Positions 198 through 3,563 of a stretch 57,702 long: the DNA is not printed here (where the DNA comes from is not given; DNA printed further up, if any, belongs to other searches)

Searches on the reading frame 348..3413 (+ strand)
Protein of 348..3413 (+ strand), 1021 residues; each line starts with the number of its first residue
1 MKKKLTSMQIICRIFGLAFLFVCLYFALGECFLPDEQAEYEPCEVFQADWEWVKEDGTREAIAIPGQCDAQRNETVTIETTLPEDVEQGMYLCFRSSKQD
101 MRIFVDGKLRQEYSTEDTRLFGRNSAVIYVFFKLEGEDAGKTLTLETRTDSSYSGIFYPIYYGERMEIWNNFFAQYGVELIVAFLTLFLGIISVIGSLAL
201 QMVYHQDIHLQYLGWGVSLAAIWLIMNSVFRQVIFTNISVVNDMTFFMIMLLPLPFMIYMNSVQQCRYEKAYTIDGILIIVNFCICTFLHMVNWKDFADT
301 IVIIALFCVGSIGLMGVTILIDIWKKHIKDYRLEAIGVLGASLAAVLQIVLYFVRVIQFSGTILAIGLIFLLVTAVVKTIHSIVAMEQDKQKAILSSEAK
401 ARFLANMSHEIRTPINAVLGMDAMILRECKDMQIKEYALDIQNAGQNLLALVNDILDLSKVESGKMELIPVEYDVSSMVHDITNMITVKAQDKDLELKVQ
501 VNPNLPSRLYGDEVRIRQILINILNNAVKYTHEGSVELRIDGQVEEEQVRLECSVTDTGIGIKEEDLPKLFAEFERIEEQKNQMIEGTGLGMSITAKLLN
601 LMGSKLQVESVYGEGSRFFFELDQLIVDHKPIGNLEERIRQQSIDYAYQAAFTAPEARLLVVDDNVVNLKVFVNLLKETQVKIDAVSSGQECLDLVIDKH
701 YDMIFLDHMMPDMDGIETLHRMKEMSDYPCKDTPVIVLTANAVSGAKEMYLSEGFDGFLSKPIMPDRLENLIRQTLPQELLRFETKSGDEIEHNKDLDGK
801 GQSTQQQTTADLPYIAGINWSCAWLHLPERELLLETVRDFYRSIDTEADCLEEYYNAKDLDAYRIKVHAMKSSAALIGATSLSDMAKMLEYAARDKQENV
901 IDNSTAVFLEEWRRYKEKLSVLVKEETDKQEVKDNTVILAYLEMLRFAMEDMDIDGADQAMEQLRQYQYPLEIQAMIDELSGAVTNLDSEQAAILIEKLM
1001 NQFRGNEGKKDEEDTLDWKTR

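Call 58: search_protein_families(library=pfam, proteins=[window:348-3413:+], max_evalue=0.001)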
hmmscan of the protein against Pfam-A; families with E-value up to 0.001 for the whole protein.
window:348-3413:+ (1021 aa): 5 families
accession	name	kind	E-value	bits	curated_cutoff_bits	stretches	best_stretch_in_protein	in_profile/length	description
PF02518.31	HATPase_c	-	8.9e-26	91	26.4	1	511-624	1-109/111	Histidine kinase-, DNA gyrase B-, and HSP90-like ATPase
PF00072.30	Response_reg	-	7.5e-25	87.7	30.2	1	660-772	2-110/111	Response regulator receiver domain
PF00512.31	HisKA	-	7.1e-17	61.7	26.9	1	399-464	1-66/66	His Kinase A (phospho-acceptor) domain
PF01627.28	Hpt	-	4.6e-06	27.2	24.6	1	837-898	3-64/84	Hpt domain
PF20274.4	cREC_REC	-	0.00017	22.6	27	1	671-750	3-83/88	Cyclic-phosphate processing Receiver domain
